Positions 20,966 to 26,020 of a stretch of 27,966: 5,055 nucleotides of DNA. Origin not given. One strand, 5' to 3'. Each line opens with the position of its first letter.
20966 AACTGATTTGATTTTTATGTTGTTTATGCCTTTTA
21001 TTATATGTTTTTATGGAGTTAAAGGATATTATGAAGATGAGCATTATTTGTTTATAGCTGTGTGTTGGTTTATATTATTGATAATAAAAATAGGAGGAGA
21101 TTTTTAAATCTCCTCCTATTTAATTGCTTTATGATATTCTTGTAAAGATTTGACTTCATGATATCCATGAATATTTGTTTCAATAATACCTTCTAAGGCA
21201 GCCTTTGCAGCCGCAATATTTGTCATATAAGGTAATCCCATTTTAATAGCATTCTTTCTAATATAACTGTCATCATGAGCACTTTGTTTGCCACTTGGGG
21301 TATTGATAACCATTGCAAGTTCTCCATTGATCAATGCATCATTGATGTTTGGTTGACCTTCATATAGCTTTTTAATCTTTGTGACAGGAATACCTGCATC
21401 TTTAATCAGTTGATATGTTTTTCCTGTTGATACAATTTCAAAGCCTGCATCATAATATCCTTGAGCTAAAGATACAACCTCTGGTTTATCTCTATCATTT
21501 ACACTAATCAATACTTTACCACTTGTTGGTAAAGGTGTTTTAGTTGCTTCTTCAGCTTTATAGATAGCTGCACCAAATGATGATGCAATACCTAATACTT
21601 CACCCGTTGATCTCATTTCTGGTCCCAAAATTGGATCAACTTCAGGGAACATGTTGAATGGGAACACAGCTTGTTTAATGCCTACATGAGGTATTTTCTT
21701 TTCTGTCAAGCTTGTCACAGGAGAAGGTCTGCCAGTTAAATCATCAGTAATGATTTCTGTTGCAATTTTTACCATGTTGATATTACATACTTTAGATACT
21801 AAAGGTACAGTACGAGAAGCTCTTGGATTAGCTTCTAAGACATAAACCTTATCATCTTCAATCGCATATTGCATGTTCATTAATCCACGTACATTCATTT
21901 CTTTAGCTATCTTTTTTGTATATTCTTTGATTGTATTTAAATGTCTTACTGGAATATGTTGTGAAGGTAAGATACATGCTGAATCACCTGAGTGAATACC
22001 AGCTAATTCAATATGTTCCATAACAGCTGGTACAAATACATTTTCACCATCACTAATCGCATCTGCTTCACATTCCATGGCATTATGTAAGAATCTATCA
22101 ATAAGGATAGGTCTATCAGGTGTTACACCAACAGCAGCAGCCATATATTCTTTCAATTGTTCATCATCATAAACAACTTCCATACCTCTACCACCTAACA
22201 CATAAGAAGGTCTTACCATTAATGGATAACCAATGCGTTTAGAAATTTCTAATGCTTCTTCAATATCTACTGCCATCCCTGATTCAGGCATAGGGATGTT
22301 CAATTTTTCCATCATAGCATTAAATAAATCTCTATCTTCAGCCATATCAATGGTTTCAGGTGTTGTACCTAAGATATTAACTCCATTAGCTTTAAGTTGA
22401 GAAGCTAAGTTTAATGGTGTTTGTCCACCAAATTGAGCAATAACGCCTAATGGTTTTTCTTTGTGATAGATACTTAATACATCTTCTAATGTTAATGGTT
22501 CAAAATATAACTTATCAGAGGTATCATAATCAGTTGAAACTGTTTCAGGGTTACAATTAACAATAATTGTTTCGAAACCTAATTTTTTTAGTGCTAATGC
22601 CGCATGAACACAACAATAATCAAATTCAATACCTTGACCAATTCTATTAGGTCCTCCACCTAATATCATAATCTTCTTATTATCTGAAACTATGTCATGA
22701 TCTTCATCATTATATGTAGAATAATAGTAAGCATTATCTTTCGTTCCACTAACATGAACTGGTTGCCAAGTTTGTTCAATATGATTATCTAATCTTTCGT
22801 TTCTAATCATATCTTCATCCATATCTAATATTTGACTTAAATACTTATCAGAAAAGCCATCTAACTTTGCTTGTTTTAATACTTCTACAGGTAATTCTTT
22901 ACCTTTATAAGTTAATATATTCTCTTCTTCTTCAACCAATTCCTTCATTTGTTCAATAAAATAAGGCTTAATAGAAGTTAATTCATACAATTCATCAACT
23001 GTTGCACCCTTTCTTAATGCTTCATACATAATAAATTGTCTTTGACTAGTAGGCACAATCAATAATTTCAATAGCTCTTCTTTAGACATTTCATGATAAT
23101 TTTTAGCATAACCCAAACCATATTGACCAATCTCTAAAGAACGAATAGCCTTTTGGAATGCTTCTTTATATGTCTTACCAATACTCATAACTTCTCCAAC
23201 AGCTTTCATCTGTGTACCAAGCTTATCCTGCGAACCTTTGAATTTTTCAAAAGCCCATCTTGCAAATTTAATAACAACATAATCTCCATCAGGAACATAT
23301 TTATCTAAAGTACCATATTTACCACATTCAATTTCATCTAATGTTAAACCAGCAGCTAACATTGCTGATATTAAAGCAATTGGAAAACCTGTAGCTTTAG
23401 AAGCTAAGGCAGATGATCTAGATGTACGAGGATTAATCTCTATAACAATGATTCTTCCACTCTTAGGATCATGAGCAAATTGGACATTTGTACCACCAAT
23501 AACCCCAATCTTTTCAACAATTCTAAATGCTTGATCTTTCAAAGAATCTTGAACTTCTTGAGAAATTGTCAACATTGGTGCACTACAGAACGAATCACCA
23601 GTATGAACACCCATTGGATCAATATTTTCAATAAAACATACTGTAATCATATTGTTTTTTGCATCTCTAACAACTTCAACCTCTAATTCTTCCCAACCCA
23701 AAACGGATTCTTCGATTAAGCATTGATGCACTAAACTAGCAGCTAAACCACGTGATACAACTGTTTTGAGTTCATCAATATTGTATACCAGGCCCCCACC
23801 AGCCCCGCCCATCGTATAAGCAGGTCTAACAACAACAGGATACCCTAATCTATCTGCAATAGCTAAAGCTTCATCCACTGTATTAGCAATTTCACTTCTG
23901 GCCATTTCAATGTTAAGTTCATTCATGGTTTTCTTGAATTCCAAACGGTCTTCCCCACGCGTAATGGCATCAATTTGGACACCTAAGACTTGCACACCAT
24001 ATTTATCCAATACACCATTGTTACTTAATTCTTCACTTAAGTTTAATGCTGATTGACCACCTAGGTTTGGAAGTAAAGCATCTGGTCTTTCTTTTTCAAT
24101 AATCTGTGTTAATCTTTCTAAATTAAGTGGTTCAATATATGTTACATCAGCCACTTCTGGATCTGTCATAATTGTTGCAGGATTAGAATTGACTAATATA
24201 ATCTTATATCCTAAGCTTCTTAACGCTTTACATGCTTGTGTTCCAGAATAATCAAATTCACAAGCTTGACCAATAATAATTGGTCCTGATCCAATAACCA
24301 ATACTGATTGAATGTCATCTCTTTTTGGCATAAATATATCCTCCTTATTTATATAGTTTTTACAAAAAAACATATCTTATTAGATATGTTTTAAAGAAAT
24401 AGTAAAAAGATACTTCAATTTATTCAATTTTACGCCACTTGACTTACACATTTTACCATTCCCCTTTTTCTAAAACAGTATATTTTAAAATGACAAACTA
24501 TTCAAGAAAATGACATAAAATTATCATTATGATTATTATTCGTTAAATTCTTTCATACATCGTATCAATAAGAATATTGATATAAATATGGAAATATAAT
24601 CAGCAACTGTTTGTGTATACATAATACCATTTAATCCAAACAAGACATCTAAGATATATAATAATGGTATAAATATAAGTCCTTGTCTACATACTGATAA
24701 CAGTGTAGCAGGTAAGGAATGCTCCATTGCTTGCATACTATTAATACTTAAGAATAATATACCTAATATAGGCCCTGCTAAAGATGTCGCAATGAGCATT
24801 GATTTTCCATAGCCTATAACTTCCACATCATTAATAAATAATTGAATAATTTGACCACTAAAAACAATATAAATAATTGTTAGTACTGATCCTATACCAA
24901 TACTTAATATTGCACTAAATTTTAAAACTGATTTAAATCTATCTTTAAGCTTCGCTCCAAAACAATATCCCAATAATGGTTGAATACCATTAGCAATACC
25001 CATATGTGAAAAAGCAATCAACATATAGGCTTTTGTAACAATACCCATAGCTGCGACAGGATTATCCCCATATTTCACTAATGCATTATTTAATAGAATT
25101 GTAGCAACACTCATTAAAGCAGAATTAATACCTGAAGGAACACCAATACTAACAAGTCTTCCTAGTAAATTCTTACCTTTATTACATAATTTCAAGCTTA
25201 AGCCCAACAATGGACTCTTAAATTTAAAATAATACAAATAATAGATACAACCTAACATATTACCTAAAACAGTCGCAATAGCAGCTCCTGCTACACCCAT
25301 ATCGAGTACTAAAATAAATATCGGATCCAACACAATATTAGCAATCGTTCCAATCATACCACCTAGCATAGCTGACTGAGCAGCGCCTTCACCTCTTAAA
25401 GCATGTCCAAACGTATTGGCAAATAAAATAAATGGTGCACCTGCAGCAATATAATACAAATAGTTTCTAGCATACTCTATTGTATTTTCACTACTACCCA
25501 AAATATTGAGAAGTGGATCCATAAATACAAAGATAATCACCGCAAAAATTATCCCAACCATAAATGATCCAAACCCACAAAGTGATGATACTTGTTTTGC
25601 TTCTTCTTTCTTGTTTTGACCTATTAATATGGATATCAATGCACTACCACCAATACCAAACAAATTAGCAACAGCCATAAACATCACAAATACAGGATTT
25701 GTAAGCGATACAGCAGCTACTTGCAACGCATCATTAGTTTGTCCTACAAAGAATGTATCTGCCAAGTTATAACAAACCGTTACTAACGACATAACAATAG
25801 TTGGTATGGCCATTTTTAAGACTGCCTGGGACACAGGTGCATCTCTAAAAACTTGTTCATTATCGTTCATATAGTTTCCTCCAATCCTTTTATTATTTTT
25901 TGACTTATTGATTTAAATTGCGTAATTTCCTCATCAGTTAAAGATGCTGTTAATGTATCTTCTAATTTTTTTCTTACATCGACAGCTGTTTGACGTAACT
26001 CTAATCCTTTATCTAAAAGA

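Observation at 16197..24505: Both carbamoyl-phosphate synthase units share one leader-peptide/terminator attenuator design, resembling pyrL-type UTP sensing and lacking PyrR sites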

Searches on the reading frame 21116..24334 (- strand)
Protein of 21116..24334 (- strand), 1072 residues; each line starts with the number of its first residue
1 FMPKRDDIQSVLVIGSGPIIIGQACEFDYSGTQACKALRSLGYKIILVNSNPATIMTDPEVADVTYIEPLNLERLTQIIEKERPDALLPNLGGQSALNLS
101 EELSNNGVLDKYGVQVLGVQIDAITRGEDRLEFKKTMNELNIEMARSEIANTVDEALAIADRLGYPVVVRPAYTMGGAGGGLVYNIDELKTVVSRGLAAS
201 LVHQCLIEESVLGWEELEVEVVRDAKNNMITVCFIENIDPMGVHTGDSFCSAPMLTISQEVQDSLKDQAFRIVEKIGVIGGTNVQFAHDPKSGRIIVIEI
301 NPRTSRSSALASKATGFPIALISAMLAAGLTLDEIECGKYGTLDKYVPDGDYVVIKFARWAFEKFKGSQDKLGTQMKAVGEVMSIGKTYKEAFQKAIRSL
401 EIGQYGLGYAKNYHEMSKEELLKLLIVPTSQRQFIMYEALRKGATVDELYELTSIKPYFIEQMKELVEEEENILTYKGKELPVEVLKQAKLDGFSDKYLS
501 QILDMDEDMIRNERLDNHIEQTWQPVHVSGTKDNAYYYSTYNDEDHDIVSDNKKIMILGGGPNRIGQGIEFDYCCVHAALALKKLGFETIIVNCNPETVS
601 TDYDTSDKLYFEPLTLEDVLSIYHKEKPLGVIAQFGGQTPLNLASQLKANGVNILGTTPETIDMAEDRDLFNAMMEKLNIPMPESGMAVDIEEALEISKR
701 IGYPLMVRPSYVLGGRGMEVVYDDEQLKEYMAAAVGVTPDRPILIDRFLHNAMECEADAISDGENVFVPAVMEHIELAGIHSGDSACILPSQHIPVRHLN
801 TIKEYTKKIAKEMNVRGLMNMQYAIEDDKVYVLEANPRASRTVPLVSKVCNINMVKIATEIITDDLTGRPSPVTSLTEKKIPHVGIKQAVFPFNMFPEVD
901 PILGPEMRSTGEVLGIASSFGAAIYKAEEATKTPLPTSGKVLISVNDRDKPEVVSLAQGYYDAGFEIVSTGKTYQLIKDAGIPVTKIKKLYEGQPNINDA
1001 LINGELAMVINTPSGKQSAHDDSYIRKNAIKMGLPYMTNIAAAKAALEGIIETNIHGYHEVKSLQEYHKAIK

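Call 10: search_protein_families(library=ncbifam, proteins=[window:21116-24334:-])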
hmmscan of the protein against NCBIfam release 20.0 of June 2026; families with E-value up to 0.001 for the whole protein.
window:21116-24334:- (1072 aa): 51 families (the best 25 are shown)
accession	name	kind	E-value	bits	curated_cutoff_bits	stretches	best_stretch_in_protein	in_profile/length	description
NF003671.0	PRK05294.1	equivalog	0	1497.1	599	1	2-1068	1-1058/1058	carbamoyl-phosphate synthase large subunit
TIGR01369.1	CPSaseII_lrg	equivalog_domain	0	1362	1027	1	3-1048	1-1050/1052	carbamoyl-phosphate synthase (glutamine-hydrolyzing) large subunit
NF009402.0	PRK12767.1-1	equivalog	1.1e-32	113.2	218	2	554-845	4-282/329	carbamoyl phosphate synthase-like protein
TIGR01235.1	pyruv_carbox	equivalog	1.7e-32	111.9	1114.45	2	642-862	90-316/1143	pyruvate carboxylase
NF006406.0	PRK08654.1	equivalog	1.3e-31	109.7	739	2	642-862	90-315/499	acetyl-CoA carboxylase biotin carboxylase subunit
NF006367.0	PRK08591.1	subfamily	2e-31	109.2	597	2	642-861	90-315/451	acetyl-CoA carboxylase biotin carboxylase subunit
NF053643.1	Ddl_archaea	equivalog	1.5e-30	106.4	500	2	42-317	22-285/367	putative pseudomurein biosynthesis ATP-grasp protein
TIGR00514.1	accC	equivalog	7.3e-28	97.6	626.5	2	642-859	90-313/449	acetyl-CoA carboxylase biotin carboxylase subunit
NF009554.0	PRK12999.1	equivalog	2.8e-27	95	965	2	642-857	94-315/1147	pyruvate carboxylase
NF009471.0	PRK12833.1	equivalog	4.9e-27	94.6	686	2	642-861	93-318/467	acetyl-CoA carboxylase biotin carboxylase subunit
NF005525.0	PRK07178.1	equivalog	1e-24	87.1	768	2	642-861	89-313/471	acetyl-CoA carboxylase biotin carboxylase subunit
TIGR01205.1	D_ala_D_alaTIGR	subfamily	1.9e-24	86.2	245.65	2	30-302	19-285/318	D-alanine--D-alanine ligase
TIGR02712.1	urea_carbox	equivalog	3.4e-24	84.7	1303.85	2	614-865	60-318/1201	urea carboxylase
NF006286.0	PRK08462.1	equivalog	1.4e-23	83.5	740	2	649-859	99-315/445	acetyl-CoA carboxylase biotin carboxylase subunit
NF006766.0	PRK09288.1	equivalog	1.8e-23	83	339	2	551-842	11-288/396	formate-dependent phosphoribosylglycinamide formyltransferase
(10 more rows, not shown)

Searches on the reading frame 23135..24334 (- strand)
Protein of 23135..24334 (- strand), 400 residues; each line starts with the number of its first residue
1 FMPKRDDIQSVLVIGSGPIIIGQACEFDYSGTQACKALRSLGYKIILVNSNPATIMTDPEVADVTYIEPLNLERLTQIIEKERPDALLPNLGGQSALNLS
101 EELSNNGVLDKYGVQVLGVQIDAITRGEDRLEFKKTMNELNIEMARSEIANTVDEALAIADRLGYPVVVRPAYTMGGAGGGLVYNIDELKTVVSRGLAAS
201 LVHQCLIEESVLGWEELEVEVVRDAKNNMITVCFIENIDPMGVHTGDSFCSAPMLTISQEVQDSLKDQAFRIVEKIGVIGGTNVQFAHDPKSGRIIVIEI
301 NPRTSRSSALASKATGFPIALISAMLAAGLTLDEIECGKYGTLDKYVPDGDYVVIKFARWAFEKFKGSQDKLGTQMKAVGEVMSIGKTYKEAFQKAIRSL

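Call 46: find_related_loci(query=window:23135-24334:-, collection=genome_contigs, flank=1200)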
Query window:23135-24334:- (400 aa) in genome_contigs; peptide patterns used: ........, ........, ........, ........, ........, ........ (x = any residue, [..] = any of these).
600 stretches matched a pattern (row limit reached: there are more); 600 encode a relative of the query (tblastn E <= 1e-3); the best 80 are kept; 80 distinct loci.
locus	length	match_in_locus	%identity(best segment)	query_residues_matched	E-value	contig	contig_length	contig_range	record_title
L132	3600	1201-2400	82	1-400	0e+0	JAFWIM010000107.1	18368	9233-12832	MAG: Lachnospiraceae bacterium isolate RGIG5770 Sheep_Ileum-4__c104724, whole genome shotgun sequence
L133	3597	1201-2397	81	2-400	0e+0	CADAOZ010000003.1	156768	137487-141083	MAG: uncultured Lachnospiraceae bacterium isolate RUG13495 genome assembly, contig: RUG13495_asm_3, whole genome shotgun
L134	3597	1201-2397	81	2-400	0e+0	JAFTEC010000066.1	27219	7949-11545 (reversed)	MAG: Lachnospiraceae bacterium isolate RGIG3735 Goat_Rumen.Co__c1148159, whole genome shotgun sequence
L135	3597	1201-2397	84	2-400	0e+0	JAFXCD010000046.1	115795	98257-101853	MAG: Lachnospiraceae bacterium isolate RGIG6281 Sheep_Rectum-3__c2095, whole genome shotgun sequence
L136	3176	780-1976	82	2-400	0e+0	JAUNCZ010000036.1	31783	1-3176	MAG: Lachnospiraceae bacterium isolate S22M_St_6 NODE_814_length_31783_cov_330.547876, whole genome shotgun sequence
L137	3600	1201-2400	82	1-400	0e+0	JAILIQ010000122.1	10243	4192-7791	MAG: Lachnospiraceae bacterium isolate RUI154 k141_9564795_flag=1_multi=8.0000_len=10243, whole genome shotgun sequence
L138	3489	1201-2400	82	1-400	0e+0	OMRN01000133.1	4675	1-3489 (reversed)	uncultured Lachnospiraceae bacterium isolate RUG781 genome assembly, contig: k87_9052896, whole genome shotgun sequence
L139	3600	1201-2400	82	1-400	0e+0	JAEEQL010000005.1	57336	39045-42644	MAG: Lachnospiraceae bacterium isolate Tb.RUG.334 NODE_1529_length_57336_cov_2.521386, whole genome shotgun sequence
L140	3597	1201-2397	82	2-400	0e+0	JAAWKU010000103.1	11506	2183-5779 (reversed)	MAG: Lachnospiraceae bacterium isolate ABMPRH_255_1 SL341412_scaffold_6879, whole genome shotgun sequence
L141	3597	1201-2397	80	2-400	0e+0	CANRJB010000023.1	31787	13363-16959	MAG: uncultured Clostridia bacterium isolate Lapin-024__bin68 genome assembly, contig: Lapin-024__NODE_1780_length_31787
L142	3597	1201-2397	81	2-400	0e+0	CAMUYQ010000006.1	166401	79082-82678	MAG TPA_asm: uncultured Lachnospiraceae bacterium isolate SRR8387720_bin.4_metaWRAP_v1.3_MAG genome assembly, contig: ER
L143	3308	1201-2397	80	2-400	0e+0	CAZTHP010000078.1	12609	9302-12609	MAG TPA_asm: uncultured Lachnospiraceae bacterium isolate SRP313737_co1_241 genome assembly, contig: NODE_7628_length_12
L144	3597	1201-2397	76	2-400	0e+0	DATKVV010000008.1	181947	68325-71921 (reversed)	MAG TPA_asm: Sedimentisphaerales bacterium isolate SMAG_U14143 k141_3364844, whole genome shotgun sequence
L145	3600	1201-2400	79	1-400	0e+0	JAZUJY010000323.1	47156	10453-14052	MAG: Oscillospiraceae bacterium isolate T1900045250_TH20190020.MAGScoT_cleanbin_000005 SGB_5758_k141_1847236, whole geno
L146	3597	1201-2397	77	2-400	0e+0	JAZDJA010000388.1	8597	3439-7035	MAG: Candidatus Latescibacterota bacterium isolate MEGAHIT-group-0.443 k141_5254382, whole genome shotgun sequence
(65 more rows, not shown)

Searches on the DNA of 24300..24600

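Call 9: search_rna_families(source=window, start=24300, end=24600, threshold=evalue, max_evalue=10)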
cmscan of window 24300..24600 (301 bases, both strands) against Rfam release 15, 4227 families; matches with E-value up to 10: 0.
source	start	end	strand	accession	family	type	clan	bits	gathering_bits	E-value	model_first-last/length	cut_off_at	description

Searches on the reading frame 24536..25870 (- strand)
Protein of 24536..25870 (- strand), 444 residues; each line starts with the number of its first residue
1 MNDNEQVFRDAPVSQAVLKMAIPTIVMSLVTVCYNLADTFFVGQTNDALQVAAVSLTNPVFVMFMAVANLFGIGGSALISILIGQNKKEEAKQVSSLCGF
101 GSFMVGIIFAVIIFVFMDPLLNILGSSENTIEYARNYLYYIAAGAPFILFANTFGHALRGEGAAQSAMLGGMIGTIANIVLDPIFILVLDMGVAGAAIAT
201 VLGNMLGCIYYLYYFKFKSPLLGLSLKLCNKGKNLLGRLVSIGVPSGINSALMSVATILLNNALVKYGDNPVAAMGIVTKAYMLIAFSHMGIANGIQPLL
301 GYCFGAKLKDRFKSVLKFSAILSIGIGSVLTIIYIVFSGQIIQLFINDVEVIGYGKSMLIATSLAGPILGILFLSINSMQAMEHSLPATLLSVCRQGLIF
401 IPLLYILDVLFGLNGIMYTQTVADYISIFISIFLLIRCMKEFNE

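Call 10: search_protein_families(library=ncbifam, proteins=[window:24536-25870:-])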
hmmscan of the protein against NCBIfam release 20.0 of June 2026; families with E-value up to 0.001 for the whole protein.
window:24536-25870:- (444 aa): 9 families
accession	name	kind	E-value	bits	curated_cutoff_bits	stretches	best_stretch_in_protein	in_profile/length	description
TIGR00797.1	matE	subfamily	6.9e-63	212.9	147.4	1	23-413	1-390/396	MATE family efflux transporter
NF000131.1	MATE_multi_MepA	equivalog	1.3e-59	202.6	850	1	7-432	8-431/451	multidrug efflux MATE transporter MepA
NF007130.1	PRK09575.1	equivalog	2.8e-50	171.9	445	1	13-440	4-432/435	MATE family efflux transporter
NF041801.1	MATE_SolL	equivalog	5.4e-32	111.2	780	1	11-437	16-448/458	solanimycin export family MATE transporter SolL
NF000217.1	MATE_multi_FepA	equivalog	4.7e-30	105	900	1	3-434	3-434/443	multidrug efflux MATE transporter FepA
NF052396.1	MATE_WgkD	equivalog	6.6e-18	64.9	510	1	16-386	4-373/428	tryglysin-associated MATE efflux transporter WgkD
NF007690.0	PRK10367.1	equivalog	3.3e-11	42.7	409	1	15-360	9-355/441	MATE family efflux transporter DinF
NF041358.1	GntT_guanitoxin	equivalog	3e-09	36.4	525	1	16-353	14-352/438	guanitoxin biosynthesis MATE family efflux transporter GntT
NF045578.1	export_MbnM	equivalog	6.5e-09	35.3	285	1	69-217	51-198/410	methanobactin export MATE transporter MbnM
